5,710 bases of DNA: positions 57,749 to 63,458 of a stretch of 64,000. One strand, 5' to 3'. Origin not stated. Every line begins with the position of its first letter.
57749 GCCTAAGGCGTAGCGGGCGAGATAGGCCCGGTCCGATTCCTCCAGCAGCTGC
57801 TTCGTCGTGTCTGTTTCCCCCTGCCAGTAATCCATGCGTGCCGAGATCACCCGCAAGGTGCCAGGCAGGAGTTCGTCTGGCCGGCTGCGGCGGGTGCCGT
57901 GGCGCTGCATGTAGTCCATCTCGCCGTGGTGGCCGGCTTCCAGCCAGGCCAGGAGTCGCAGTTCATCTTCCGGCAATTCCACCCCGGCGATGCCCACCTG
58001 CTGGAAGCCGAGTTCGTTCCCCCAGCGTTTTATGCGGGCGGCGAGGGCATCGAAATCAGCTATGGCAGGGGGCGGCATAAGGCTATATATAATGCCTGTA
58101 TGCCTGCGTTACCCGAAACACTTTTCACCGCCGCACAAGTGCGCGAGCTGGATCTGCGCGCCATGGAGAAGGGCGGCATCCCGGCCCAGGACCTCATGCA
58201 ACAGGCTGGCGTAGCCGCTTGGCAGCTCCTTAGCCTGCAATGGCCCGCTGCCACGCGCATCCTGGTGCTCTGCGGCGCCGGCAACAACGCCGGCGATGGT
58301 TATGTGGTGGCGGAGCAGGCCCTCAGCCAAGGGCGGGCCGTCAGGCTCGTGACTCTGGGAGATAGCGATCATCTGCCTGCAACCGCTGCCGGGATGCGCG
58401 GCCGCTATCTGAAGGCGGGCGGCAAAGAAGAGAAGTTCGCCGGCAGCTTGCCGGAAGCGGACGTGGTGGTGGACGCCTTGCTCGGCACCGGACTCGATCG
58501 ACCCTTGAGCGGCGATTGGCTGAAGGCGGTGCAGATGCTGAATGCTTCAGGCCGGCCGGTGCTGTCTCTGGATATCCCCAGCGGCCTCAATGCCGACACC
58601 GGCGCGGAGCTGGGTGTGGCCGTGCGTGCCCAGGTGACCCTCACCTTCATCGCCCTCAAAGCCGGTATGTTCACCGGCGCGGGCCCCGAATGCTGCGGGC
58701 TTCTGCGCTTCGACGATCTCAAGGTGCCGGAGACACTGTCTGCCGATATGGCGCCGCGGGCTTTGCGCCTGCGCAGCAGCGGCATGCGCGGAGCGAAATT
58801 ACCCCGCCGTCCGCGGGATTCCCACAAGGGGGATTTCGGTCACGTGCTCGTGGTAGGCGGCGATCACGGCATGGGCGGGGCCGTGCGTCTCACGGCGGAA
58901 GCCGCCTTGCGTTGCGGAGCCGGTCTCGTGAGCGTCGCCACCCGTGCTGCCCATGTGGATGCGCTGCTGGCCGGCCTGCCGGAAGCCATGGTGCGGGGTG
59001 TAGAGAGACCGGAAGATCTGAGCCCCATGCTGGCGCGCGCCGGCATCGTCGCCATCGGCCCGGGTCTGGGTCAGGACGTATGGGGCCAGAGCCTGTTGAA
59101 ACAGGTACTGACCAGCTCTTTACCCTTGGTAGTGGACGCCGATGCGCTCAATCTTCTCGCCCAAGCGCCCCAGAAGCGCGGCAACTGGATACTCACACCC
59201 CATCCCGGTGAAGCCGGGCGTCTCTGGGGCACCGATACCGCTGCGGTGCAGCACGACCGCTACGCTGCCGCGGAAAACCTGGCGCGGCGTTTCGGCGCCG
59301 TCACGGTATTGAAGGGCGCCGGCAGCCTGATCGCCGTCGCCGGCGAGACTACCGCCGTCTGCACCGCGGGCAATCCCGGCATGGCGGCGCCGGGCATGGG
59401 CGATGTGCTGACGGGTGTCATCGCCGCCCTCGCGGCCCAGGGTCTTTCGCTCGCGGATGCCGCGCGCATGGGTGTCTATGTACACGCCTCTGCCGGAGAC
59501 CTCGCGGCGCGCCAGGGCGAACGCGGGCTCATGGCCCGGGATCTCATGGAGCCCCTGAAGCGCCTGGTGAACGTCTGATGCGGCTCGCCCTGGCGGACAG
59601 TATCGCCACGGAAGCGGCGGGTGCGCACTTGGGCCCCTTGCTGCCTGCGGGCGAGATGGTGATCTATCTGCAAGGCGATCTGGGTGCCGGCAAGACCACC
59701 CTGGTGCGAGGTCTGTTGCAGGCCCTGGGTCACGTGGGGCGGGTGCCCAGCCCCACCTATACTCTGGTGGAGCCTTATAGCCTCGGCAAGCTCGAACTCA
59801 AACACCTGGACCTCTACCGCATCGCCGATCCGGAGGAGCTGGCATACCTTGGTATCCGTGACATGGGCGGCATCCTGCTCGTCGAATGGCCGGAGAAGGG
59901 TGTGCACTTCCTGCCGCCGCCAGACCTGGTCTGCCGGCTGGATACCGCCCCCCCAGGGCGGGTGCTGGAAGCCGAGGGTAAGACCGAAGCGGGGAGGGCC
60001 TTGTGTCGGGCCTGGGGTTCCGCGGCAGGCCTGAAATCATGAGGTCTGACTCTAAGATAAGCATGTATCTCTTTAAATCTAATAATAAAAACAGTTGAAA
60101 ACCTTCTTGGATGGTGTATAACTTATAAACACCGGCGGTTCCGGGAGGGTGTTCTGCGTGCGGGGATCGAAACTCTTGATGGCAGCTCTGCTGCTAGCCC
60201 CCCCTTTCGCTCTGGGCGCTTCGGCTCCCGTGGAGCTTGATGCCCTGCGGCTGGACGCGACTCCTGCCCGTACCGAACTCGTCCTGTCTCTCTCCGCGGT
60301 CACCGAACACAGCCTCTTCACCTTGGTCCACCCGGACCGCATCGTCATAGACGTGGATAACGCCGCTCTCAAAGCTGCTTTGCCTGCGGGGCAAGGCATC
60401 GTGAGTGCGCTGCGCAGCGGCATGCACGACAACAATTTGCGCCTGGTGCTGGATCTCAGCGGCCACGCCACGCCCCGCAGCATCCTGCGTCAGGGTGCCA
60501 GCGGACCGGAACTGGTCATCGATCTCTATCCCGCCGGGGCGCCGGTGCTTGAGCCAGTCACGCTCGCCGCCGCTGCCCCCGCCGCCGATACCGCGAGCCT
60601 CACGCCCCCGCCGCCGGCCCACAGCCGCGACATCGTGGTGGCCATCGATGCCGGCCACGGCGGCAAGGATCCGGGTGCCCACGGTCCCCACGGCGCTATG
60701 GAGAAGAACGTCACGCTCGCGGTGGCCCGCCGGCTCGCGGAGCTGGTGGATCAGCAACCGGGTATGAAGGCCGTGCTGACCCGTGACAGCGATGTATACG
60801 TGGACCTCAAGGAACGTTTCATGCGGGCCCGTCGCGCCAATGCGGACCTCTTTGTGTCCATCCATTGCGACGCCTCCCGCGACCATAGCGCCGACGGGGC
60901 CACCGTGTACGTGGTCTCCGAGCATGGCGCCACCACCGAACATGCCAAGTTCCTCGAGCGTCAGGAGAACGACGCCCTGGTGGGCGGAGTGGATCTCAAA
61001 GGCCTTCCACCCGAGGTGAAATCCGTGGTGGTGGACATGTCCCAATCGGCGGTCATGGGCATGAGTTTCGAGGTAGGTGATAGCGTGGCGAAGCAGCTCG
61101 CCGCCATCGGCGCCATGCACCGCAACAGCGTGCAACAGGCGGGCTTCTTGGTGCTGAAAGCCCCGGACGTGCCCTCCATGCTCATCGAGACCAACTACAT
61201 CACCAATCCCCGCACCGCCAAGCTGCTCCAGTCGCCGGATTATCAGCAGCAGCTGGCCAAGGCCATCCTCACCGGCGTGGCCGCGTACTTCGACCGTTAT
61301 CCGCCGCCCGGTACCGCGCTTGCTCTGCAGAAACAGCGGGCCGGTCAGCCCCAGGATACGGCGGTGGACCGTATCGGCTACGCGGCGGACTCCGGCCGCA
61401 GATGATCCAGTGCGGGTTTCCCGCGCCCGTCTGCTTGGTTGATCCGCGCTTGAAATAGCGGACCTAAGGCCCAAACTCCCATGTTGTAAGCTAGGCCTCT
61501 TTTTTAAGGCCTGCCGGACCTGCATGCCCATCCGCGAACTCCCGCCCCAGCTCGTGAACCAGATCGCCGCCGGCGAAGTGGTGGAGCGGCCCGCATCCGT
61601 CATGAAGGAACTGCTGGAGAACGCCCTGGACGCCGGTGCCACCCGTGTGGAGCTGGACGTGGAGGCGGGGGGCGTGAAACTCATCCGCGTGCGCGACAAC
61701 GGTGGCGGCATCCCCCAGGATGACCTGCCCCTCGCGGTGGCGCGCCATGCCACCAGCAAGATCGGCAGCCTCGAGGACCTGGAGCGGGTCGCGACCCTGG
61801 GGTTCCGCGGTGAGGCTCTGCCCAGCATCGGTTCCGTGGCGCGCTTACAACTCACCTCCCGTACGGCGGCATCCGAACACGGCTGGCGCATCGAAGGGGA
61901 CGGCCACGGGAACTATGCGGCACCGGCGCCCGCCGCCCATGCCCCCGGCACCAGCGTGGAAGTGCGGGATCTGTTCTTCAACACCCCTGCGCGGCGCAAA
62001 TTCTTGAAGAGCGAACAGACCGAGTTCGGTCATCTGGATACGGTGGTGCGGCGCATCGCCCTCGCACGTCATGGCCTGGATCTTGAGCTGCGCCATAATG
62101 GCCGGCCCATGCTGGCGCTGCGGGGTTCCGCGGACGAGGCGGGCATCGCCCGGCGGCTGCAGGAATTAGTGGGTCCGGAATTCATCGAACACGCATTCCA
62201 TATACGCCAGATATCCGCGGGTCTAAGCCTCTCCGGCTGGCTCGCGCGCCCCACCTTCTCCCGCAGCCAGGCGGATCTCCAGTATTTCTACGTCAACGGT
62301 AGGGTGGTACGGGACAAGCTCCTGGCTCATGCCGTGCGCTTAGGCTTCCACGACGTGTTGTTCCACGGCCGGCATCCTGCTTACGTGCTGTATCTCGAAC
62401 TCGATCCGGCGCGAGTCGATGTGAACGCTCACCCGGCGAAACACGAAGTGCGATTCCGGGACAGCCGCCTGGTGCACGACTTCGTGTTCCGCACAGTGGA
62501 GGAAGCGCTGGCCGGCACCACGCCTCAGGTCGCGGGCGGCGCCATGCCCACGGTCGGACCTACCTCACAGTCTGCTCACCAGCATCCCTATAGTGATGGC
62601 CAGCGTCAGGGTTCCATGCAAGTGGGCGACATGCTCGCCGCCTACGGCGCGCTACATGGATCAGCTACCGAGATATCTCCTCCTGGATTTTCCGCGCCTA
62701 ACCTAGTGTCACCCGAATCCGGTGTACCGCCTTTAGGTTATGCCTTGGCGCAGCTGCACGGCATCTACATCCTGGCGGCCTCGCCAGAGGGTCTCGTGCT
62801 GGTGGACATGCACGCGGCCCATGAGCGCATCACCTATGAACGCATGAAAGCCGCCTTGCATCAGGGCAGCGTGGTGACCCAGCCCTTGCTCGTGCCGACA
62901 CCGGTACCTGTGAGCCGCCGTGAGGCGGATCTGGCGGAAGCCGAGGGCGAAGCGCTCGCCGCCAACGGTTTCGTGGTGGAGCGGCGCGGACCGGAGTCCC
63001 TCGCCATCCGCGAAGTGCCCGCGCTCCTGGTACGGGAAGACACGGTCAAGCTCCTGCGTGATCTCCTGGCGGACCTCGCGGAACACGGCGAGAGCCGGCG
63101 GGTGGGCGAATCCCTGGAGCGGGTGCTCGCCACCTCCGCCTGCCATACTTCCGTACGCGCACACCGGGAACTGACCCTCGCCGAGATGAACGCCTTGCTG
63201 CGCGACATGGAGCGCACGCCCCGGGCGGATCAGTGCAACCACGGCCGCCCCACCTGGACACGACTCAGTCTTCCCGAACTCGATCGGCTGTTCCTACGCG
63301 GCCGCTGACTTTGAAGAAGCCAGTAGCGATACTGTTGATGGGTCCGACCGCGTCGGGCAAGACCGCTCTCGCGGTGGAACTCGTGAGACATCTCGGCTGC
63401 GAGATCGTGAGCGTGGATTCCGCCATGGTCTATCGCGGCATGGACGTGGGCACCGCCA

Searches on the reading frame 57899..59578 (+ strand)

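Call 80: search_protein_families(library=pfam, proteins=[window:57899-59578:+], max_evalue=0.00001)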
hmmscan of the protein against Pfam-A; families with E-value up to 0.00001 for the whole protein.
window:57899-59578:+ (559 aa): 2 families
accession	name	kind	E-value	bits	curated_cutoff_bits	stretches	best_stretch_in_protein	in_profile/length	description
PF01256.23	Carb_kinase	-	3.2e-58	197.5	27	1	316-552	1-239/242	NAD(P)H-hydrate dehydratase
PF03853.21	YjeF_N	-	2.4e-39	135.4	24.9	1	97-256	2-169/169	YjeF-related protein N-terminus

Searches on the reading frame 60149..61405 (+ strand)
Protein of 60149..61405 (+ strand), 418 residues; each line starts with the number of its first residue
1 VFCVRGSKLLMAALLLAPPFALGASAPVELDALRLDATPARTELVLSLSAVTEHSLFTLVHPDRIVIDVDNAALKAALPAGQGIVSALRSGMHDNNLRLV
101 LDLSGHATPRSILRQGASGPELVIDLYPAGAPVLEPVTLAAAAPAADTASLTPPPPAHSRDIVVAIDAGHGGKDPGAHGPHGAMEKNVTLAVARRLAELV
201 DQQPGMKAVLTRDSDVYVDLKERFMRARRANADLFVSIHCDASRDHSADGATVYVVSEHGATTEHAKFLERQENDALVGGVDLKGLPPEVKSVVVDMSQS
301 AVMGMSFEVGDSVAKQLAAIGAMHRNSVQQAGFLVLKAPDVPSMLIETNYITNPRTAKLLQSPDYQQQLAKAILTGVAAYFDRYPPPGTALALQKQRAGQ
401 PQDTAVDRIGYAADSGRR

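Call 80: search_protein_families(library=pfam, proteins=[window:60149-61405:+], max_evalue=0.00001)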
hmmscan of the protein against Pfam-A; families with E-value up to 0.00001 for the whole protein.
window:60149-61405:+ (418 aa): 2 families
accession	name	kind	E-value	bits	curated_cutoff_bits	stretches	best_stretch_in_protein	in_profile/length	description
PF01520.23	Amidase_3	-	1e-46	159.6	27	1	164-378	1-173/174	N-acetylmuramoyl-L-alanine amidase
PF11741.13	AMIN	-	4.6e-10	39.9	20.5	1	34-109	3-84/101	AMIN domain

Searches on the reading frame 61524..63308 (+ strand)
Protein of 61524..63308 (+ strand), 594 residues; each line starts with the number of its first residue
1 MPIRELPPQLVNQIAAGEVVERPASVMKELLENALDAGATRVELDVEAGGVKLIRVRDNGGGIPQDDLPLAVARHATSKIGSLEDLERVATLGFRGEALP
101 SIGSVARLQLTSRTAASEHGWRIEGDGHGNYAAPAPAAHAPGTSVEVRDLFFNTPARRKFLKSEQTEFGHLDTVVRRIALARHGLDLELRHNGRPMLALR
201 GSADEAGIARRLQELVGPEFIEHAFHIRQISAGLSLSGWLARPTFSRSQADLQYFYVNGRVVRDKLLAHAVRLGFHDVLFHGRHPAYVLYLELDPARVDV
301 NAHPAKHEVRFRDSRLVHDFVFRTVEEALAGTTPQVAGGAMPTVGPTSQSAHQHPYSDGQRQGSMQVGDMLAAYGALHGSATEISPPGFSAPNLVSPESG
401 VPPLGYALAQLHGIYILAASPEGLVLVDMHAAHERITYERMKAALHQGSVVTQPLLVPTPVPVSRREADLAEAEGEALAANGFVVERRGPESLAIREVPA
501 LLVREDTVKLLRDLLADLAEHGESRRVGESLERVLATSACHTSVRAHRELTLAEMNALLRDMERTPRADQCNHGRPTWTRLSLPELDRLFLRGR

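Call 80: search_protein_families(library=pfam, proteins=[window:61524-63308:+], max_evalue=0.00001)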
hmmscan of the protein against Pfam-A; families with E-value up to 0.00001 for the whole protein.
window:61524-63308:+ (594 aa): 4 families
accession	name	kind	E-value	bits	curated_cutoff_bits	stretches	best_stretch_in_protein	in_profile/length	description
PF08676.16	MutL_C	-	3.6e-46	156.8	25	1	408-550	1-142/142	MutL C terminal dimerisation domain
PF01119.25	DNA_mis_repair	-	3.6e-38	130.3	26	1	213-329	2-118/119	DNA mismatch repair protein, C-terminal domain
PF02518.31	HATPase_c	-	2.2e-08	35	26.4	1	21-77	4-63/111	Histidine kinase-, DNA gyrase B-, and HSP90-like ATPase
PF13589.12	HATPase_c_3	-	9.2e-08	32.6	25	1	24-115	4-95/137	Histidine kinase-, DNA gyrase B-, and HSP90-like ATPase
